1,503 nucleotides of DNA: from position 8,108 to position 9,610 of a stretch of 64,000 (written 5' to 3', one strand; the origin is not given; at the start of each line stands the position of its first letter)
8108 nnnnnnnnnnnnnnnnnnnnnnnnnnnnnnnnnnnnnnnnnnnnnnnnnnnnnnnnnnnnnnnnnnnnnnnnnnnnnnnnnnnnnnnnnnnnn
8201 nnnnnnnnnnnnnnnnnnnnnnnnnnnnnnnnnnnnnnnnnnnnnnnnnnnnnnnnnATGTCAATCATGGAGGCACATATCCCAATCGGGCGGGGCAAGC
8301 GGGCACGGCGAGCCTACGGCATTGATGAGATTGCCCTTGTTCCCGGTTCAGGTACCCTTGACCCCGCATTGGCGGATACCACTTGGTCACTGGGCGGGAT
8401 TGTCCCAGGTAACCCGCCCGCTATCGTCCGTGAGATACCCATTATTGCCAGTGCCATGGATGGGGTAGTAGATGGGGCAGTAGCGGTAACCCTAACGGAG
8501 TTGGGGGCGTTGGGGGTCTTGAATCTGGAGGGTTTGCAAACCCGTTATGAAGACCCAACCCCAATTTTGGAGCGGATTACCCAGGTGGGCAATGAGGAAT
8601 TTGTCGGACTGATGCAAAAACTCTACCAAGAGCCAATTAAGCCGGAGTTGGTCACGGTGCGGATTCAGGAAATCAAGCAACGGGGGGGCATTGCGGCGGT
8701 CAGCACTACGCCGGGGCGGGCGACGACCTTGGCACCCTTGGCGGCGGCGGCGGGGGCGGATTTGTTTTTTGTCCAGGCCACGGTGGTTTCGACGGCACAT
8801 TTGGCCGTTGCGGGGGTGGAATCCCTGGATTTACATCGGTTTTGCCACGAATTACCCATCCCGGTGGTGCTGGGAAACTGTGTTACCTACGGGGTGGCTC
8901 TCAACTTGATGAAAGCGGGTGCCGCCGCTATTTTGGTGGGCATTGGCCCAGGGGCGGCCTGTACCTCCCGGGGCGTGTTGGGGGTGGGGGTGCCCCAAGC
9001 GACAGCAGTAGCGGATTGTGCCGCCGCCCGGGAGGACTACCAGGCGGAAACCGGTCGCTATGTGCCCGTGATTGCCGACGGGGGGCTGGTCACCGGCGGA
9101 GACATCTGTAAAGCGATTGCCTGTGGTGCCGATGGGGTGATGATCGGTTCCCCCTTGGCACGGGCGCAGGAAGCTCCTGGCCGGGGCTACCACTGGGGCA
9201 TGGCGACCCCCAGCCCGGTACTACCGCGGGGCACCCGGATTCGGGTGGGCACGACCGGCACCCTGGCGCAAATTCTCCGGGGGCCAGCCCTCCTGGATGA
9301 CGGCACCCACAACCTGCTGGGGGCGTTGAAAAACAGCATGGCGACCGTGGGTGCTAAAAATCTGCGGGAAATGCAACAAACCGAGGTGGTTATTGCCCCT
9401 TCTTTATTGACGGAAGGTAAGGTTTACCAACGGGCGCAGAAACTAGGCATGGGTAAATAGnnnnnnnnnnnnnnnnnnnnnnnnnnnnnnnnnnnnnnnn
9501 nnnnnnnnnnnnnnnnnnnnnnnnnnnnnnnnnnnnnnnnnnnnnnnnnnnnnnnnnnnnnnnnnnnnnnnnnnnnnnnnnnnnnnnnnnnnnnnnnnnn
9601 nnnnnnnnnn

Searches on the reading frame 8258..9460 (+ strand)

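Call 50: search_protein_families(library=pfam, proteins=[window:8258-9460:+], max_evalue=0.001)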
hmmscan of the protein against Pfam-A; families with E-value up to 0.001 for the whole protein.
window:8258-9460:+ (400 aa): 5 families
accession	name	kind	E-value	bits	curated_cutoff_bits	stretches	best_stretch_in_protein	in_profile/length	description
PF00478.31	IMPDH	-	1.9e-45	155.8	25.6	1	22-309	4-248/345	IMP dehydrogenase / GMP reductase domain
PF01070.24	FMN_dh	-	9e-08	32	24.9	1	188-308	206-313/350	FMN-dependent dehydrogenase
PF01645.23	Glu_synthase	-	6.8e-07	29.2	20.4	1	191-298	197-305/369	Conserved region in glutamate synthase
PF03060.21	NMO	-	2.7e-06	27.5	28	1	259-312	193-237/331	Nitronate monooxygenase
PF05690.20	ThiG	-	0.00043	20.1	23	1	268-306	175-213/247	Thiazole biosynthesis protein ThiG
